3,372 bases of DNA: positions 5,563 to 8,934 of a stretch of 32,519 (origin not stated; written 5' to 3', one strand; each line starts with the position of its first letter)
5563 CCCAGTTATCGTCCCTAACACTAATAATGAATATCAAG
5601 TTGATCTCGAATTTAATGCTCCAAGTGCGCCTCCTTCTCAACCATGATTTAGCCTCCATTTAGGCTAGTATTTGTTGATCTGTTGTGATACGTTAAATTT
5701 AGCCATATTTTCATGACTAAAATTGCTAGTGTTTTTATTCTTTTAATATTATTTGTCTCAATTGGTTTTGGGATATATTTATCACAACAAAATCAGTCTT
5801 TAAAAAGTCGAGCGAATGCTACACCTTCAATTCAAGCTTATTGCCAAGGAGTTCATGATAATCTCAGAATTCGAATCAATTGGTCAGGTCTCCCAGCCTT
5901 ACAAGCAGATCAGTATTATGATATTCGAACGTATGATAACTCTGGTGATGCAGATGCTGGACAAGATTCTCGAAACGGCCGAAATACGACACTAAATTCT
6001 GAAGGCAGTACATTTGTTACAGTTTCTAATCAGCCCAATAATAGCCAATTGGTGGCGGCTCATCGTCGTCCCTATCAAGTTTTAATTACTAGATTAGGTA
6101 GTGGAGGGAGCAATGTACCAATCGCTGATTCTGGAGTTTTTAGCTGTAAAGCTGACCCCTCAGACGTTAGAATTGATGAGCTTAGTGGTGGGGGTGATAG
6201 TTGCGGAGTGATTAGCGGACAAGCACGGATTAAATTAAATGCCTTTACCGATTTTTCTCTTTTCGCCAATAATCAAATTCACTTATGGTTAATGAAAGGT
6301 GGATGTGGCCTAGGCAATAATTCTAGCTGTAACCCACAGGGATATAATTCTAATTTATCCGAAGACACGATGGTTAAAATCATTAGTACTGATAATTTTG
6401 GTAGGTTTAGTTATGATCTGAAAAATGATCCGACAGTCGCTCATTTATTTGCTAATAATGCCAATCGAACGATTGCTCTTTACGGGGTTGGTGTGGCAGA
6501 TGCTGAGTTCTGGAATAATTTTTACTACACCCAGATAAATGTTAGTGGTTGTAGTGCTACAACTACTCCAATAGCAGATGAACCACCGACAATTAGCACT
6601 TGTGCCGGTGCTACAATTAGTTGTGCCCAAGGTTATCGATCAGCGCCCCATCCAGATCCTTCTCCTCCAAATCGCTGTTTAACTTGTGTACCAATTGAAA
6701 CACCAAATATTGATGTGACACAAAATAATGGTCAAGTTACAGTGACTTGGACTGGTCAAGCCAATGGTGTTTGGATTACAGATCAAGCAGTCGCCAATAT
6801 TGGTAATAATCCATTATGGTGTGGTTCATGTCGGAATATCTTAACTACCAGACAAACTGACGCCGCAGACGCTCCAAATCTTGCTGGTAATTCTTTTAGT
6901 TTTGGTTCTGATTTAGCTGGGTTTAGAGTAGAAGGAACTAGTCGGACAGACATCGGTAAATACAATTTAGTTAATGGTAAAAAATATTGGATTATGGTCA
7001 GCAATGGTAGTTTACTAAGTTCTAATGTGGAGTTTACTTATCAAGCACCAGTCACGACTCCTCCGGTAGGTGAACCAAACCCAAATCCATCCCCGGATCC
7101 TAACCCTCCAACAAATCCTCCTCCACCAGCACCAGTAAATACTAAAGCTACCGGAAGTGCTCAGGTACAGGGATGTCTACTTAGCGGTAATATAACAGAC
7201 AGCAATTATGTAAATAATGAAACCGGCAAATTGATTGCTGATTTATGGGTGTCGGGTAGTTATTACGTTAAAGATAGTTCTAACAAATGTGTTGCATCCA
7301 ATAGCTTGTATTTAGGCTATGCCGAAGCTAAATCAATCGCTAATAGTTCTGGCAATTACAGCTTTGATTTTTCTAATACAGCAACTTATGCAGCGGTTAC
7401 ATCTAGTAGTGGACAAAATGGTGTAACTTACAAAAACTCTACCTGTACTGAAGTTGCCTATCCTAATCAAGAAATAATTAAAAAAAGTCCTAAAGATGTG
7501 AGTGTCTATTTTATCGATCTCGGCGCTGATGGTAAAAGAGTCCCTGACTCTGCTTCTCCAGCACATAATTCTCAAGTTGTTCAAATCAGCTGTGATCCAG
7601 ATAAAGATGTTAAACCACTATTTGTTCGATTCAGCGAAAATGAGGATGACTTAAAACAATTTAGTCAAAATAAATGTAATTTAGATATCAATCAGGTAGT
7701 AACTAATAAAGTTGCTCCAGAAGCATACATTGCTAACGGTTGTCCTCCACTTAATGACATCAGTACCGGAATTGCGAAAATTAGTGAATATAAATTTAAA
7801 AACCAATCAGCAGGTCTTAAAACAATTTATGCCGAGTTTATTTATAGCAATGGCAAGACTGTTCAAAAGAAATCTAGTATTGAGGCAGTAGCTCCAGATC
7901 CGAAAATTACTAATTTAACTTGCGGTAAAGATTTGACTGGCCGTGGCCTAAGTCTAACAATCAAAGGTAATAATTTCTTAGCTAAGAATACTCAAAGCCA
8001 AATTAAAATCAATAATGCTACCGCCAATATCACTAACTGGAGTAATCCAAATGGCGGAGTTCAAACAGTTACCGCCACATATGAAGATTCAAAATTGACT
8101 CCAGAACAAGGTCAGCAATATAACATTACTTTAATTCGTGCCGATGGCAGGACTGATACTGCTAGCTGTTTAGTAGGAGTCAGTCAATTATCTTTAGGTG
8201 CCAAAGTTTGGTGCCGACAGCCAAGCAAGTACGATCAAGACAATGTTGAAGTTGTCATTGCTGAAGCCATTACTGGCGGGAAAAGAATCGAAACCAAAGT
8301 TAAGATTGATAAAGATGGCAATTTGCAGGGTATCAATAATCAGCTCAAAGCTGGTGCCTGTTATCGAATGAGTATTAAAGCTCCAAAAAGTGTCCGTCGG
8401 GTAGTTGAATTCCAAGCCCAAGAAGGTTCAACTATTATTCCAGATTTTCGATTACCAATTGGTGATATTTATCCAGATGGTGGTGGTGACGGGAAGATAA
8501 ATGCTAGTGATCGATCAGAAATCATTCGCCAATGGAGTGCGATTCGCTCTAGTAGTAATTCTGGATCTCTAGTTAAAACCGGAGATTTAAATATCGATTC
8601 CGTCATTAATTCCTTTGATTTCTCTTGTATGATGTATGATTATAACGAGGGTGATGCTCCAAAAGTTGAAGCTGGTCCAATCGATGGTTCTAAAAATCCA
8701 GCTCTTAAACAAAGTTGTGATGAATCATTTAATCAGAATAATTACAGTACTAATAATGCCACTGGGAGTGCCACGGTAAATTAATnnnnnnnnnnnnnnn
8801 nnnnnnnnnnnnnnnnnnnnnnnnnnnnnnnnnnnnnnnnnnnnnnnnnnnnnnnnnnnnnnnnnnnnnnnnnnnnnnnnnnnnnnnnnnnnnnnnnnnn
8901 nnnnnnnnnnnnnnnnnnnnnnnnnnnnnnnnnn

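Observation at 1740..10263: Cohesin-dockerin surface display locus with no carbohydrate-active enzymes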

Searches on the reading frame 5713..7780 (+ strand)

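Call 64: search_solved_structures(query=window:5713-7780:+, max_evalue=1)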
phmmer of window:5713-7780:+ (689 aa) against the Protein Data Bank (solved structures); distinct sequences matched with E-value up to 1: 5.
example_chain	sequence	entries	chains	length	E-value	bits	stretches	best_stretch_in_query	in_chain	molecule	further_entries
5mrj_A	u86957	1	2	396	0.2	13.2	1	415-504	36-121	Beta-xylanase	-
3b96_A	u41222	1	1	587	0.25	12.9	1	396-455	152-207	Very long-chain specific acyl-CoA dehydrogenase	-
2uxw_A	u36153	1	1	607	0.26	12.9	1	396-455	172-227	VERY-LONG-CHAIN SPECIFIC ACYL-COA DEHYDROGENASE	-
7s7g_A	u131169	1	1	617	0.26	12.9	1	396-455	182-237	Very long-chain specific acyl-CoA dehydrogenase, mitochondrial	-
6d34_A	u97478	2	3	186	0.28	12.8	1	437-480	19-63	TerC | Terfestatin Biosyntheis Enzyme C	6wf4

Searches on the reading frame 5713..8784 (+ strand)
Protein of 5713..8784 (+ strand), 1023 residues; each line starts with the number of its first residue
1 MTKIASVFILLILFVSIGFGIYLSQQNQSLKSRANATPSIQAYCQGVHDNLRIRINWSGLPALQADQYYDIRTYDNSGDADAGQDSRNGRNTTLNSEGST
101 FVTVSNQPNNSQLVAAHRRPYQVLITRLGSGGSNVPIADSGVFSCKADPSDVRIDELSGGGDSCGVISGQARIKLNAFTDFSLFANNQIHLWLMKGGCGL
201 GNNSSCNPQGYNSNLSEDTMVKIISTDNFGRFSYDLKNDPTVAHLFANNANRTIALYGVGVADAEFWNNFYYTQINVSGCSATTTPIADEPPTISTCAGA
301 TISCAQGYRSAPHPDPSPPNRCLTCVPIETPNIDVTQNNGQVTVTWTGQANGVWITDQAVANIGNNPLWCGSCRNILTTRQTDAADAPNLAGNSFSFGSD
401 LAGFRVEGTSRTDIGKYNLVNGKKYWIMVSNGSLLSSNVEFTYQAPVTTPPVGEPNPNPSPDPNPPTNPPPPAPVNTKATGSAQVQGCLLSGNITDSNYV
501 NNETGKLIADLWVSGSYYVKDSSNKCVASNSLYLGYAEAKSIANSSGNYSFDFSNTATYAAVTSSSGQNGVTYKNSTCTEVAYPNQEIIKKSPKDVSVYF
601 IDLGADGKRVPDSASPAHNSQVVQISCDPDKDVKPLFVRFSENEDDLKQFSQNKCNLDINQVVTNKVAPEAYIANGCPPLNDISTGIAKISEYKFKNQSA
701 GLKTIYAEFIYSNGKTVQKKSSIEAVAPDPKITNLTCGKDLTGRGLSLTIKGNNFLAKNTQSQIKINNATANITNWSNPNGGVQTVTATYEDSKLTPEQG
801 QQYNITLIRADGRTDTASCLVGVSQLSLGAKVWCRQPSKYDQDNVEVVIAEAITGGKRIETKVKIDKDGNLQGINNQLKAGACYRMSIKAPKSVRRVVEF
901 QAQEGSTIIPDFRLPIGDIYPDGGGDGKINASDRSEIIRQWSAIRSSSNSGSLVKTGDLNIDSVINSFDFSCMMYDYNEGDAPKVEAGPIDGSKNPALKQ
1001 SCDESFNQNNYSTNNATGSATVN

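Call 3: search_protein_families(library=pfam, proteins=[window:5713-8784:+], max_evalue=1)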
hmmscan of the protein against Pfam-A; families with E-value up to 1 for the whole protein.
window:5713-8784:+ (1023 aa): 2 families
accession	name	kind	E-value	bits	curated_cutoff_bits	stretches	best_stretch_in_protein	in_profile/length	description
PF00404.24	Dockerin_1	-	7.3e-06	26.5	22.9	1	924-973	5-52/57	Dockerin type I domain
PF01833.30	TIG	-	0.0015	18.9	20.9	1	743-789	15-59/84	IPT/TIG domain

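Call 22: search_protein_families(library=ncbifam, proteins=[window:5713-8784:+], max_evalue=0.1)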
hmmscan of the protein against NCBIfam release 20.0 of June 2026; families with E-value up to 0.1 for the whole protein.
window:5713-8784:+ (1023 aa): 0 families

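Call 94: find_encoding_contigs(protein=window:5713-8784:+, flank=10000, max_places=4)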
Protein window:5713-8784:+ (1023 aa): no gene with exactly this product is on record in the collection.

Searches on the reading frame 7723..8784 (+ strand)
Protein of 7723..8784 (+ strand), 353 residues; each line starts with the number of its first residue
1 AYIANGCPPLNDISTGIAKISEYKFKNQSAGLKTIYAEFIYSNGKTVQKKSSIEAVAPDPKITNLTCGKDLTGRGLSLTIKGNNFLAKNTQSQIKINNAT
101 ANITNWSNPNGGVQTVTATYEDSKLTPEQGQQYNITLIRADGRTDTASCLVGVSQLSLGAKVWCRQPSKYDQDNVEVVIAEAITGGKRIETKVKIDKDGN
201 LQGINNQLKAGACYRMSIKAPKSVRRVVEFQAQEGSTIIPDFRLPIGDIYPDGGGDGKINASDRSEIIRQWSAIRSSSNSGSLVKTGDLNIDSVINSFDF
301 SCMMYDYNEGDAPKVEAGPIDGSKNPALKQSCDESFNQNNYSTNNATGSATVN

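Call 30: find_homologous_proteins(query=window:7723-8784:+)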
Query window:7723-8784:+ (353 aa): 2 proteins with E <= 0.001 among 2194 candidates.
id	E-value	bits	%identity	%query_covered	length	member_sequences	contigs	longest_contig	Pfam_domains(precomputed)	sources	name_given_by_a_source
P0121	2.1e-53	200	39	85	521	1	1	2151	PF00404.25,PF00963.25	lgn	-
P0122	3.4e-48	183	35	83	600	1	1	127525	PF01833.31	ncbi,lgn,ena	-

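Call 46: search_protein_representatives(alignment_id=A3)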
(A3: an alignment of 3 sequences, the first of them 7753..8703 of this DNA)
Query: 3 sequences, 311 profile positions. Proteins with E-value up to 0.001 (for the whole library): 2079; up to 1e-10: 941; up to 1e-30: 449. The best 150 are listed.
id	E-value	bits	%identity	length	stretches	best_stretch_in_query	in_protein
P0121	2.9e-154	529.3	-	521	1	10-311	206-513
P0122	6.0e-152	521.7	-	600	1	4-308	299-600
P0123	1.1e-147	507.7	-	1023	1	23-311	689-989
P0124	5.4e-105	367.4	-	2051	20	59-125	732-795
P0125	9.7e-103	360.0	-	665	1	14-311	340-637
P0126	1.2e-97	343.3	-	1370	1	24-311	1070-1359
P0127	2.6e-97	342.2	-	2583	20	48-127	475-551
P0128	1.2e-95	336.7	-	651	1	7-308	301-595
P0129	2.0e-94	332.7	-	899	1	5-308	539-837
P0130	1.1e-93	330.2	-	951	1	5-304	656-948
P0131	5.7e-93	327.9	-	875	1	20-303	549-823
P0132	5.9e-93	327.9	-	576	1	5-308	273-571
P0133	2.5e-92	325.8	-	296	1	26-310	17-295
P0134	2.9e-92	325.6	-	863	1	4-308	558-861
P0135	4.5e-92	325.0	-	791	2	10-309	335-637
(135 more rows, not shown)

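Call 57: predict_structure(alignment_id=A4)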
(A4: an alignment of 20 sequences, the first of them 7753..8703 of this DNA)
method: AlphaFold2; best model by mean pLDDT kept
length: 317 residues; sequences in the alignment: 20
mean_pLDDT: 81.3   pTM: 0.60
mean pLDDT of the five models: 81.3, 78.9, 78.1, 76.8, 76.2
residues with pLDDT >= 90: 88; 70-90: 175; 50-70: 41; < 50: 13
segments of 3 or more residues with pLDDT < 50: 1-4, 267-271, 315-317
pLDDT, mean of each block of 10 residues (from residue 1): 50 76 86 92 83 85 79 76 88 83 84 72 90 89 73 69 92 90 88 75 91 92 82 88 85 90 59 72 82 87 92 52
secondary structure, 60 per line:
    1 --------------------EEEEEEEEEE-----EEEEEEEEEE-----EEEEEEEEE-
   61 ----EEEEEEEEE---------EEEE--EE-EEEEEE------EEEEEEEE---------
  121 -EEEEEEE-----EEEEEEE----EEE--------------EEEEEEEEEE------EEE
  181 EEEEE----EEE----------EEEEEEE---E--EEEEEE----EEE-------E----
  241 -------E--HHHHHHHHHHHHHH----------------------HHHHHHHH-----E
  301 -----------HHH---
elements in order: E21-30 E36-45 E51-59 E65-73 E83-86 E92-97 E104-111 E122-128 E134-140 E145-147 E162-171 E178-185 E190-192 E203-209 E216-221 E226-228 H251-264 H287-294

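Call 61: fold_search(model_id=the predicted structure, library=pdb)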
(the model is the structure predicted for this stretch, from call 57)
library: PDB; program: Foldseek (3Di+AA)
matches with E <= 10: 1837; with E <= 0.001: 29
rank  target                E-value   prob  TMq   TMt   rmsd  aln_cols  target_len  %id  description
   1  4fl4_L                4.1e-07  1.00  0.33  0.34  14.4       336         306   14  Scaffoldin conformation and dynamics revealed by a ternary complex from the Clostridium thermocellum cellulosome (released 2012-06-27)
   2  6moh_D                3.9e-05  1.00  0.23  0.31  13.5       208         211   10  Dimeric DARPin C_R3 complex with EpoR (released 2019-06-05)
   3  1eba_B                3.9e-05  1.00  0.23  0.32  13.3       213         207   11  COMPLEX BETWEEN THE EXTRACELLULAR DOMAIN OF ERYTHROPOIETIN (EPO) RECEPTOR [EBP] AND AN INACTIVE PEPTIDE [EMP33] CONTAI (released 1998-11-11)
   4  2b59_B                6.1e-05  1.00  0.32  0.57   6.2       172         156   19  The type II cohesin dockerin complex (released 2005-10-11)
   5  5m0y_B                8.9e-05  1.00  0.33  0.59   5.1       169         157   21  Crystal Structure of the CohScaA-XDocCipB type II complex from Clostridium thermocellum at 1.5Angstrom resolution (released 2017-09-06)
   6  1ern_A                8.9e-05  1.00  0.24  0.33  12.9       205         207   10  NATIVE STRUCTURE OF THE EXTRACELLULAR DOMAIN OF ERYTHROPOIETIN (EPO) RECEPTOR [EBP] (released 2000-01-07)
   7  1eba_A                8.9e-05  1.00  0.22  0.30  14.7       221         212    8  COMPLEX BETWEEN THE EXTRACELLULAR DOMAIN OF ERYTHROPOIETIN (EPO) RECEPTOR [EBP] AND AN INACTIVE PEPTIDE [EMP33] CONTAI (released 1998-11-11)
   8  3rkp_A                9.9e-05  0.97  0.20  0.19  14.8       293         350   10  Crystal structure of BcpA*(D312A), the major pilin subunit of Bacillus cereus (released 2012-05-30)
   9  6mof_B                1.1e-04  1.00  0.22  0.30  12.7       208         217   10  Monomeric DARPin G2 complex with EpoR (released 2019-06-05)
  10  9e2t_B                1.2e-04  0.99  0.22  0.31  13.4       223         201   11  Structure of a de novo designed interleukin-21 mimetic complex with IL-21R and IL-2Rg (released 2025-09-24)
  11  1eer_B                1.2e-04  1.00  0.24  0.34  12.6       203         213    9  CRYSTAL STRUCTURE OF HUMAN ERYTHROPOIETIN COMPLEXED TO ITS RECEPTOR AT 1.9 ANGSTROMS (released 1999-10-01)
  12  4y5x_C                1.2e-04  1.00  0.24  0.34  14.1       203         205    9  Diabody 305 complex with EpoR (released 2015-03-18)
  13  5k39_B                1.3e-04  1.00  0.33  0.61   5.1       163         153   21  THE TYPE II COHESIN DOCKERIN COMPLEX FROM CLOSTRIDIUM THERMOCELLUM (released 2017-03-29)
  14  4y5v_F                2.0e-04  1.00  0.23  0.32  14.2       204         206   10  Diabody 305 complex with EpoR (released 2015-04-29)
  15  1cn4_A                2.0e-04  1.00  0.22  0.30  13.2       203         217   10  ERYTHROPOIETIN COMPLEXED WITH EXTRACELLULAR DOMAINS OF ERYTHROPOIETIN RECEPTOR (released 1999-08-11)
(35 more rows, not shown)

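Call 65: search_solved_structures(query=A4, max_evalue=1, show_alignments=2)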
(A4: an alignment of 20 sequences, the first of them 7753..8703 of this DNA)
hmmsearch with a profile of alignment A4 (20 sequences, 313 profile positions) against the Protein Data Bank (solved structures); distinct sequences matched with E-value up to 1: 64 (the best 60 are shown).
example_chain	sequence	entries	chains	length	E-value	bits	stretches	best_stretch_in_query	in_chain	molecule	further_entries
1cyg_A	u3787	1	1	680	9.3e-07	31.3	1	83-143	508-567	CYCLODEXTRIN GLUCANOTRANSFERASE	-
5nrk_B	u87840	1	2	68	1.5e-06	30.7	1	250-297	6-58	DocCel5: Type I dockerin repeat domain from A. cellulolyticus family 5 endoglucanase WP_01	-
5nrm_B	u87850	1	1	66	8.9e-06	28.1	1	250-297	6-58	DocCel5: Type I dockerin repeat domain from A. cellulolyticus family 5 endoglucanase WP_01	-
1daq_A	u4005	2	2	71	2.4e-05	26.7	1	249-306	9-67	ENDOGLUCANASE SS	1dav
2mte_A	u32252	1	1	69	2.6e-05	26.6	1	249-304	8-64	Cellulose 1,4-beta-cellobiosidase (reducing end) CelS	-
1a47_A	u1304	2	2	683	4.4e-05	25.8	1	79-144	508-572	CYCLODEXTRIN GLYCOSYLTRANSFERASE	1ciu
3bmv_A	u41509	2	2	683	4.4e-05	25.8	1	79-144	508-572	Cyclomaltodextrin glucanotransferase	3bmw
1dtu_A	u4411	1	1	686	4.4e-05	25.8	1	79-143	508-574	PROTEIN (CYCLODEXTRIN GLYCOSYLTRANSFERASE)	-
4fl4_A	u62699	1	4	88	4.7e-05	25.8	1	250-292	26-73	Glycoside hydrolase family 9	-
1tcm_A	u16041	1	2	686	5.1e-05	25.6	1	79-143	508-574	CYCLODEXTRIN GLYCOSYLTRANSFERASE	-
1cgv_A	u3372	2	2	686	5.2e-05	25.6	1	79-143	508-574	CYCLOMALTODEXTRIN GLUCANOTRANSFERASE | CYCLODEXTRIN GLYCOSYLTRANSFERASE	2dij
1cxl_A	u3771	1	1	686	5.2e-05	25.6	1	79-143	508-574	PROTEIN (CYCLODEXTRIN-GLYCOSYLTRANSFERASE)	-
1eo5_A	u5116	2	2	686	5.2e-05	25.6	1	79-143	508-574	PROTEIN (CYCLODEXTRIN GLYCOSYLTRANSFERASE)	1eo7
1cxf_A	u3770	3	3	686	5.2e-05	25.6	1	79-143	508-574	CYCLODEXTRIN GLYCOSYLTRANSFERASE | PROTEIN (CYCLODEXTRIN-GLYCOSYLTRANSFERASE)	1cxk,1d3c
1kcl_A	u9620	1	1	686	5.2e-05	25.6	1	79-143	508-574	Cyclodextrin glycosyltransferase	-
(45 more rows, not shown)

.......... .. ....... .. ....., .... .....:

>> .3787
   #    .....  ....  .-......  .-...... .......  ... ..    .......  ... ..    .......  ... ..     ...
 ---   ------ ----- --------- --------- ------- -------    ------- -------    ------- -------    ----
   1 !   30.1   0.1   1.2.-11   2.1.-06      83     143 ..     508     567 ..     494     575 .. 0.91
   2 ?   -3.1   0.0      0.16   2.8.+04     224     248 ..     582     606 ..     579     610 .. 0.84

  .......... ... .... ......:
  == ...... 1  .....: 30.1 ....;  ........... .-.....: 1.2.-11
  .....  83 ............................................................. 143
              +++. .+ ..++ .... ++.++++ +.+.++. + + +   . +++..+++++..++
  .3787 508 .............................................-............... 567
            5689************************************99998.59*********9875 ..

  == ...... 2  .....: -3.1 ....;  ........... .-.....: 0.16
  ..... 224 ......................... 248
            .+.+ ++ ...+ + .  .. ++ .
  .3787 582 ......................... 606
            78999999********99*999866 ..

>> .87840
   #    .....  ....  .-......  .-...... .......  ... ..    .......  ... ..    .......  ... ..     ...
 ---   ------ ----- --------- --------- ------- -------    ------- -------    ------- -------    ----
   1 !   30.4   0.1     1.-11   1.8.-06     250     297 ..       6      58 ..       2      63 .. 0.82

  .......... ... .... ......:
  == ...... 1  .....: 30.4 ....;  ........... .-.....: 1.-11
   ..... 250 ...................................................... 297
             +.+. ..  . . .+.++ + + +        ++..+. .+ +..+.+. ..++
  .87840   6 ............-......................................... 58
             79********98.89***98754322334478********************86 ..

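Call 79: search_protein_families(library=pfam, alignment_id=A7, max_evalue=0.001)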
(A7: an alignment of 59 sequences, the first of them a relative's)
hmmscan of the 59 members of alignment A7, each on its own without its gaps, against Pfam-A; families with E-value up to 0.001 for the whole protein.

A. member 1, P0212 (695 aa): 2 families
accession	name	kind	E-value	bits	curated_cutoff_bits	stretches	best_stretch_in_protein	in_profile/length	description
PF00963.24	Cohesin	-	1.3e-06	29.1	24.1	1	574-682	14-128/139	Cohesin domain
PF00404.24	Dockerin_1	-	0.00028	21.5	22.9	1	459-500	7-51/57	Dockerin type I domain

B. families by the number of members that match (of 59 scanned): 13 families
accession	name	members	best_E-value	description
PF00404.24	Dockerin_1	46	3e-10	Dockerin type I domain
PF00963.24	Cohesin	7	2.5e-08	Cohesin domain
PF01833.30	TIG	3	1.5e-07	IPT/TIG domain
PF13620.12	CarboxypepD_reg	2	1.1e-07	Carboxypeptidase regulatory-like domain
PF07588.17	DUF1554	2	2.8e-07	Protein of unknown function (DUF1554)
PF00630.25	Filamin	2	6.3e-05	Filamin/ABP280 repeat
PF06482.17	Endostatin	2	0.00032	Collagenase NC10 and Endostatin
PF13385.13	Laminin_G_3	1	4.4e-26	Concanavalin A-like lectin/glucanases superfamily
PF18998.6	Flg_new_2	1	1.8e-11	Divergent InlB B-repeat domain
PF00775.27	Dioxygenase_C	1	2.8e-05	Dioxygenase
PF00092.34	VWA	1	5.7e-05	von Willebrand factor type A domain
PF07495.19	Y_Y_Y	1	0.0002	Y_Y_Y domain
PF00041.27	fn3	1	0.00027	Fibronectin type III domain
